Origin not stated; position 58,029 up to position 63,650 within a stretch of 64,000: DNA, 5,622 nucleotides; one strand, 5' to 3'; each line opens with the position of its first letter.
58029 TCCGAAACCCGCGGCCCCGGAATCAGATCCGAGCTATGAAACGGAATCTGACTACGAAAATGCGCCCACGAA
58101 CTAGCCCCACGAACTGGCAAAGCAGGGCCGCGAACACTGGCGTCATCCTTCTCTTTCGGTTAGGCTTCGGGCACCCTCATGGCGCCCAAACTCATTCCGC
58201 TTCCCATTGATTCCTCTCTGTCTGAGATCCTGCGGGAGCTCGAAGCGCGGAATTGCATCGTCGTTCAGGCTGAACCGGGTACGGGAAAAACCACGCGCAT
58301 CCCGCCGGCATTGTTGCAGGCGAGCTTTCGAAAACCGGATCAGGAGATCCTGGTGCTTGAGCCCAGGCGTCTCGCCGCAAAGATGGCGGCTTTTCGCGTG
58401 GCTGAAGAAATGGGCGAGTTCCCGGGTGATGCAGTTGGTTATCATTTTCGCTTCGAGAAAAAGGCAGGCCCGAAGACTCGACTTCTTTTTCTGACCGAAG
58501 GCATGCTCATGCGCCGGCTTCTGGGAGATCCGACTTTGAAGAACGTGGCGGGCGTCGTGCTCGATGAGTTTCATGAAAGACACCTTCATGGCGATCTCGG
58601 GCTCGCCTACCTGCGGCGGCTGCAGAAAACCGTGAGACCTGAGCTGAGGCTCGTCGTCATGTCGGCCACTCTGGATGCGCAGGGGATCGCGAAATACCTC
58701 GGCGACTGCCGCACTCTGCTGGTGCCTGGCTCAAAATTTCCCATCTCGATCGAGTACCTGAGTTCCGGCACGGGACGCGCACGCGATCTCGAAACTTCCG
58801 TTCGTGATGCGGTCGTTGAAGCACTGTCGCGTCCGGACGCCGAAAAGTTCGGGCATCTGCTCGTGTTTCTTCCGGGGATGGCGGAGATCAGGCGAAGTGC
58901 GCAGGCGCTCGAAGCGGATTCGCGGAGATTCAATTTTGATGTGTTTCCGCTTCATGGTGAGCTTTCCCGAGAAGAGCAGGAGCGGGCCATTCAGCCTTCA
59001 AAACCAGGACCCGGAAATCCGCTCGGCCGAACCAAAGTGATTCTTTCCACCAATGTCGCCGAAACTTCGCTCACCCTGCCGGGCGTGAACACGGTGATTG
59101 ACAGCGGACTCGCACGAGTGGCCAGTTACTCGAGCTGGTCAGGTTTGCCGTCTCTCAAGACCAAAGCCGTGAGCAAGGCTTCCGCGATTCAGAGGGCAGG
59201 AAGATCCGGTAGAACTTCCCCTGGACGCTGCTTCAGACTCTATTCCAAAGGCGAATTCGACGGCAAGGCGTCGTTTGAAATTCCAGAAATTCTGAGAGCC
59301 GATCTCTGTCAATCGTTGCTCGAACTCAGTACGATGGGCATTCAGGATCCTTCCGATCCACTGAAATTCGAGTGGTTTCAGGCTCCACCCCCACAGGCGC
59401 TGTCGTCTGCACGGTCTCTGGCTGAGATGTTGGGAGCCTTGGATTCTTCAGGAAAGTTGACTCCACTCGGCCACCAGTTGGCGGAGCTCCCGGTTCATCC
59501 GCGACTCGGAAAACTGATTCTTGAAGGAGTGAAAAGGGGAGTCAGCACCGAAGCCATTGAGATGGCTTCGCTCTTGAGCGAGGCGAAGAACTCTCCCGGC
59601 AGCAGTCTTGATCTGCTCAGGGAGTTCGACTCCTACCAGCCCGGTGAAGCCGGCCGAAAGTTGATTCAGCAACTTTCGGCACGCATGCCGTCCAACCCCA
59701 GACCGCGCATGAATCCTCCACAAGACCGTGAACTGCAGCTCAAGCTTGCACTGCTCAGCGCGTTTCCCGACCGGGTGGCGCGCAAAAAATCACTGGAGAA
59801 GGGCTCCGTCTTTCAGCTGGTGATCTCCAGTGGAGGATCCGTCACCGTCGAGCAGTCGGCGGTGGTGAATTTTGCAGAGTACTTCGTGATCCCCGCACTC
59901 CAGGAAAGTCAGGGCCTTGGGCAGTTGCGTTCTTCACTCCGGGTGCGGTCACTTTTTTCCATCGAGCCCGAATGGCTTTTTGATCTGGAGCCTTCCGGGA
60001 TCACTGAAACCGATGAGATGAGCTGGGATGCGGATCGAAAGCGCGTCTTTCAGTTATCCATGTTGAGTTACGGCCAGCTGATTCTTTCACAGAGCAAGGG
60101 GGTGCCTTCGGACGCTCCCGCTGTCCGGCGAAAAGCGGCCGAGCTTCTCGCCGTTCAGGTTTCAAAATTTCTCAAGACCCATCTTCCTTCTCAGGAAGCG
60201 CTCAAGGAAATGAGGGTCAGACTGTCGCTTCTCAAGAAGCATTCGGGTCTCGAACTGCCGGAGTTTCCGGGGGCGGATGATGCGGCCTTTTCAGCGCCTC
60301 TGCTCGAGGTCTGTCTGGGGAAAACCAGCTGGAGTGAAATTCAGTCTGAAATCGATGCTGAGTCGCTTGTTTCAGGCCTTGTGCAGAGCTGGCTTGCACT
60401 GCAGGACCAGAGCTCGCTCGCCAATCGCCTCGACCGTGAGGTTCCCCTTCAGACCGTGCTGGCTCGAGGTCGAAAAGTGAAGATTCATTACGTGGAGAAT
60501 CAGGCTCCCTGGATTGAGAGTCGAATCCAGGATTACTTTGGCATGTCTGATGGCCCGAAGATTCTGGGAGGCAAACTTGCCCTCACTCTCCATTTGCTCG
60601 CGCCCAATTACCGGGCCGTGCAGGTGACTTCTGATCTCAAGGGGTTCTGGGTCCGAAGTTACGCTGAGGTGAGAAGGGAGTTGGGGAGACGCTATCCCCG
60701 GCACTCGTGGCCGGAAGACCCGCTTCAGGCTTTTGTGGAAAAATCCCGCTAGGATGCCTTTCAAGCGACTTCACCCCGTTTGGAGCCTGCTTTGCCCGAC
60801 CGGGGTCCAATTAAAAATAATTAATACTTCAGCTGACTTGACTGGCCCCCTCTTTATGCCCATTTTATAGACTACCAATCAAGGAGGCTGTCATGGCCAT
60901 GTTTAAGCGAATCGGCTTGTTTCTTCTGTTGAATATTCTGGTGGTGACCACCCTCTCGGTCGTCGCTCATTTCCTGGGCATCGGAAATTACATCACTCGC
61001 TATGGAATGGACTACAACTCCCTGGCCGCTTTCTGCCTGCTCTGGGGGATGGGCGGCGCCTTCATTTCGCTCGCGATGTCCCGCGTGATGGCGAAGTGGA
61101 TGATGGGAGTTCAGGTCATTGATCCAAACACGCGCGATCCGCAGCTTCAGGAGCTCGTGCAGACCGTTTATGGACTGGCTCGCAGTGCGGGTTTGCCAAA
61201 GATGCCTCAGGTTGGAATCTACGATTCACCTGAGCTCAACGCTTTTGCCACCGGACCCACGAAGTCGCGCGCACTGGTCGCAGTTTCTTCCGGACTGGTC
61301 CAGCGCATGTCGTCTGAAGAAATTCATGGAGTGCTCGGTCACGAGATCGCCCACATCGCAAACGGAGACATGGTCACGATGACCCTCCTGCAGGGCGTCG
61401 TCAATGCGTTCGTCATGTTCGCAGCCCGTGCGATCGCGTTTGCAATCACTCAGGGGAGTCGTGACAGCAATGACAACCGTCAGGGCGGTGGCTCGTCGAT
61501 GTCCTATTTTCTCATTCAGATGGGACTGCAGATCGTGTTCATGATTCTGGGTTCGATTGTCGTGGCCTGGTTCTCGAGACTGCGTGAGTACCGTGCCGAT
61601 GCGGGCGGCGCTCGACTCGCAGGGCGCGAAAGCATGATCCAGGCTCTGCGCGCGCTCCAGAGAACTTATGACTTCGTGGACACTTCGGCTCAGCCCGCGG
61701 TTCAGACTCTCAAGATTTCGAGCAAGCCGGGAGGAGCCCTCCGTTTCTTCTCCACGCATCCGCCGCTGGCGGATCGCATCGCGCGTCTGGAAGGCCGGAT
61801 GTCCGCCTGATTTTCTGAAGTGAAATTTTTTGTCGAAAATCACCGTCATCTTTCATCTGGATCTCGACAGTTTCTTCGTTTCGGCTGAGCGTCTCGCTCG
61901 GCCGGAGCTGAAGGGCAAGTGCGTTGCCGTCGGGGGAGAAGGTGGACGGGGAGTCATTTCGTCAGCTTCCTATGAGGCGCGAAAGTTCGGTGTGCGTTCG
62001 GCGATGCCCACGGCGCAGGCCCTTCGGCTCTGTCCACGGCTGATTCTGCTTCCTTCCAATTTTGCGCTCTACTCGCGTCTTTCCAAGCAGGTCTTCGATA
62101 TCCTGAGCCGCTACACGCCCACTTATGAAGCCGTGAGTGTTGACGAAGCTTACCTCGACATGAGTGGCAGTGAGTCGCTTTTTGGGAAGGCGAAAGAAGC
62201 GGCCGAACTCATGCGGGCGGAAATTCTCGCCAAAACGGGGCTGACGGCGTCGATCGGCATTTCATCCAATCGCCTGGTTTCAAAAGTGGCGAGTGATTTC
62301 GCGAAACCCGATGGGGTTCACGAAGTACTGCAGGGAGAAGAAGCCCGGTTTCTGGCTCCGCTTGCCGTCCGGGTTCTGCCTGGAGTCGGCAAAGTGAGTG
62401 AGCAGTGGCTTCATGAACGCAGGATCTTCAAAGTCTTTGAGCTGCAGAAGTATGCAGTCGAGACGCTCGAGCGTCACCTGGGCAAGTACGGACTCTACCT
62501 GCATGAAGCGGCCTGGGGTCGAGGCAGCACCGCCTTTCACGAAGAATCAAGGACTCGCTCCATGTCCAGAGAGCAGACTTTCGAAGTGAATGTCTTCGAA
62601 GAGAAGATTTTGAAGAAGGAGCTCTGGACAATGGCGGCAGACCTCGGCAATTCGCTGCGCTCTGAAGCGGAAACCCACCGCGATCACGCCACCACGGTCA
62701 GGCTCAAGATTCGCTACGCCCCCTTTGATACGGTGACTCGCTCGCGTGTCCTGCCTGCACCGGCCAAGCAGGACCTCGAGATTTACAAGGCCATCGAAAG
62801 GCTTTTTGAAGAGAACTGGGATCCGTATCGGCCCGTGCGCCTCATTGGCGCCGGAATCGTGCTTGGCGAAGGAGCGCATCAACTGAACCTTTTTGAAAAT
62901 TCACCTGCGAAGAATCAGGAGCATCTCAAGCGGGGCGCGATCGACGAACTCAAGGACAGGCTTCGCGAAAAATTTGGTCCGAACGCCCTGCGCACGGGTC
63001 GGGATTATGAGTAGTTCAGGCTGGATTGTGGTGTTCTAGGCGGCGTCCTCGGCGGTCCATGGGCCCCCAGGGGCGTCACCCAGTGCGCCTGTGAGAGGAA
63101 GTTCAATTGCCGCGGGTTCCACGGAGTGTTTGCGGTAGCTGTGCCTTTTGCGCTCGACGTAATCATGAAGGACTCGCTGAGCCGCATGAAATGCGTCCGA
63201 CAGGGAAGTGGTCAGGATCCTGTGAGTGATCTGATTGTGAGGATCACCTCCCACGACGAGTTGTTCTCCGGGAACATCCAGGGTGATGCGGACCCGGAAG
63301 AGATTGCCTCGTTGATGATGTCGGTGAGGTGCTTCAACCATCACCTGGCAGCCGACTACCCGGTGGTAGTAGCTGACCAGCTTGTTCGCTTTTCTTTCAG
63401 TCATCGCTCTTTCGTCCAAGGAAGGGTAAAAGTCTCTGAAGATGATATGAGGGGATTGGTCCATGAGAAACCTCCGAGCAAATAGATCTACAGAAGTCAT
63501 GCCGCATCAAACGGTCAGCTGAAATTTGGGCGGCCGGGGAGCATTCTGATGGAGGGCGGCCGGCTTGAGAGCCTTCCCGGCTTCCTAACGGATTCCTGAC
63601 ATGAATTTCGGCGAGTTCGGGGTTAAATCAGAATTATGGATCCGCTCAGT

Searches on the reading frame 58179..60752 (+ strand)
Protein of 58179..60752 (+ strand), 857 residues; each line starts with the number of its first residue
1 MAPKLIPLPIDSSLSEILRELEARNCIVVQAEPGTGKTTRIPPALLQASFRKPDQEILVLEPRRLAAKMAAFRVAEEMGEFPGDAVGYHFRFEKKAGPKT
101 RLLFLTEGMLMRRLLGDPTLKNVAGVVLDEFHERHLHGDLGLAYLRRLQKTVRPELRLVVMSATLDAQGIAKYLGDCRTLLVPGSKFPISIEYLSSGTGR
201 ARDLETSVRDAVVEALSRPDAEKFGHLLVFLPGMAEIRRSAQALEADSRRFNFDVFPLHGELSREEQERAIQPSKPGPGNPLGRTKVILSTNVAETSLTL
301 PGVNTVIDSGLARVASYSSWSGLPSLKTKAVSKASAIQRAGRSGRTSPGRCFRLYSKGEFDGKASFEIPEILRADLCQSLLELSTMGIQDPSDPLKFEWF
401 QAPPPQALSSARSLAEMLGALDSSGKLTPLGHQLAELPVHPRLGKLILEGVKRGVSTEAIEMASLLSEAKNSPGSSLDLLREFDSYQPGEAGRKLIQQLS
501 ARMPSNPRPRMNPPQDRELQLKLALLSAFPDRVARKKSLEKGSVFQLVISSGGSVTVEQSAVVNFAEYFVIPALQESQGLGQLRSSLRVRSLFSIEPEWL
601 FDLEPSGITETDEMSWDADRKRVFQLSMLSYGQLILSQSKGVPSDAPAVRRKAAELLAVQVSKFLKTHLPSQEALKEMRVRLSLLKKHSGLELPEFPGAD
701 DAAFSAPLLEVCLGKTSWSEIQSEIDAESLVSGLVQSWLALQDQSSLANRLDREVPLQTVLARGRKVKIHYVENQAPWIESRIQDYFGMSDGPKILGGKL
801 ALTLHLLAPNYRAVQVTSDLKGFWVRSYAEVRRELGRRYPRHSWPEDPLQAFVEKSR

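Call 61: search_protein_families(library=pfam, proteins=[window:58179-60752:+], max_evalue=0.0001)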
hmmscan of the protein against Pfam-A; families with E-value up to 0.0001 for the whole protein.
window:58179-60752:+ (857 aa): 4 families
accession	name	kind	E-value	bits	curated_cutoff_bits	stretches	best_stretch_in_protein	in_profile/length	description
PF08482.15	HrpB_C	-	8.8e-37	126.8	25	1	742-848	27-133/133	ATP-dependent helicase C-terminal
PF00271.37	Helicase_C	-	2.9e-14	53.7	23.5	1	213-346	7-109/110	Helicase conserved C-terminal domain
PF00270.35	DEAD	-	5.6e-10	39.6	26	1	19-168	9-162/167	DEAD/DEAH box helicase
PF04408.29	HA2_N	-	9.2e-09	35.6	21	1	417-439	7-29/29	Helicase associated domain (HA2), winged-helix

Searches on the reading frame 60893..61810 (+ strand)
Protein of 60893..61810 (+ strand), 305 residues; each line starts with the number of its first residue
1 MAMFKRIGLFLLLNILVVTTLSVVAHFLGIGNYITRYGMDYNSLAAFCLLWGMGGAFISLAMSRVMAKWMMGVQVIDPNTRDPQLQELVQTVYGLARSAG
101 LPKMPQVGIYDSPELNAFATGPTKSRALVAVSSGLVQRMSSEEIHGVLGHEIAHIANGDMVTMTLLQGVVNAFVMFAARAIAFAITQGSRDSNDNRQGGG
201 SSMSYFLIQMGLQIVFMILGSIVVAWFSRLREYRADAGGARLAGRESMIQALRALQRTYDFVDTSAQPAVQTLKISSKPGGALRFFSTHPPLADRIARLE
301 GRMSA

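Call 61: search_protein_families(library=pfam, proteins=[window:60893-61810:+], max_evalue=0.0001)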
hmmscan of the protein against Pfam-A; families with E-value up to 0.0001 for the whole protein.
window:60893-61810:+ (305 aa): 2 families
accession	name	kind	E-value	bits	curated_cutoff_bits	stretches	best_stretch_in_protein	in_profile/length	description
PF01435.24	Peptidase_M48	-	2.1e-39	135.7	20.3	1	83-302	5-185/186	Peptidase family M48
PF05569.17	Peptidase_M56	-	6.8e-05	22.6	31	0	95-169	153-218/296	BlaR1 peptidase M56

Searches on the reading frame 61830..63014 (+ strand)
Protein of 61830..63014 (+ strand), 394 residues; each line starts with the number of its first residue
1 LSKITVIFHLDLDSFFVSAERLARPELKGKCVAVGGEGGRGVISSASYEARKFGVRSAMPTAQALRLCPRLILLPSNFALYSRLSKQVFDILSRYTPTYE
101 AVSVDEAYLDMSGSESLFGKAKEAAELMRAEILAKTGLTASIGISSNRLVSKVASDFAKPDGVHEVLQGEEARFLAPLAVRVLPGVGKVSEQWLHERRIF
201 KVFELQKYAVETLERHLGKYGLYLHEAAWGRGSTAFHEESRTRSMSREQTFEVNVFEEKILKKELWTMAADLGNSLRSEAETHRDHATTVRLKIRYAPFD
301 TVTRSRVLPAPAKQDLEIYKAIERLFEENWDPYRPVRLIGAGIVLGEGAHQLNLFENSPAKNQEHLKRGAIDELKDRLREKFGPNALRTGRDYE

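Call 61: search_protein_families(library=pfam, proteins=[window:61830-63014:+], max_evalue=0.0001)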
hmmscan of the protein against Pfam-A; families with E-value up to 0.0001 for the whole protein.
window:61830-63014:+ (394 aa): 3 families
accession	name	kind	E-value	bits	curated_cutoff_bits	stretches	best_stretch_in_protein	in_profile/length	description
PF00817.25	IMS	-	2.2e-52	177.3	23.2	1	10-156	1-148/148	impB/mucB/samB family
PF11799.13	IMS_C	-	6e-19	68.9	20.7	1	243-342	2-95/109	impB/mucB/samB family C-terminal domain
PF21999.2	IMS_HHH_1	-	2.6e-05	25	27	1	183-230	3-51/53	DNA polymerase-iota, thumb domain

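Call 66: find_encoding_contigs(protein=window:61830-63014:+, flank=10000, max_places=5)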
Protein window:61830-63014:+ (394 aa): 1 contig read that carries it; 1 place shown.
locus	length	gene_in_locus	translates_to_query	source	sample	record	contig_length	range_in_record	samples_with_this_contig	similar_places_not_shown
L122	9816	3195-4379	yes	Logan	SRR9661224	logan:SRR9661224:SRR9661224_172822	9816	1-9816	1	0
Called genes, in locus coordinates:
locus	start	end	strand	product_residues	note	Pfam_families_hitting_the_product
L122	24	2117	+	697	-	PF00271:Helicase_C, PF04408:WHD_HA2, PF08482:HrpB_C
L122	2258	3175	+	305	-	PF01435:Peptidase_M48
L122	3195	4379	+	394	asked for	PF00817:IMS, PF21999:IMS_HHH_1 (faint), PF11799:IMS_C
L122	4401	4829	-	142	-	-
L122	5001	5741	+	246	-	PF00072:Response_reg, PF00486:Trans_reg_C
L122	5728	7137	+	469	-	PF08448:PAS_4 (weak), PF00512:HisKA, PF02518:HATPase_c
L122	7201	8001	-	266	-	-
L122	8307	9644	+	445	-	PF01565:FAD_binding_4, PF02913:FAD-oxidase_C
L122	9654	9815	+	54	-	?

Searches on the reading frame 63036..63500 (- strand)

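Call 61: search_protein_families(library=pfam, proteins=[window:63036-63500:-], max_evalue=0.0001)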
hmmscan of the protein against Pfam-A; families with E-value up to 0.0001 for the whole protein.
window:63036-63500:- (154 aa): 1 family
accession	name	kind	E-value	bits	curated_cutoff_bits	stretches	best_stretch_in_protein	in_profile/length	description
PF02482.25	Ribosomal_S30AE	-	2.8e-05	25.2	23.7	1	21-118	5-87/88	Sigma 54 modulation protein / S30EA ribosomal protein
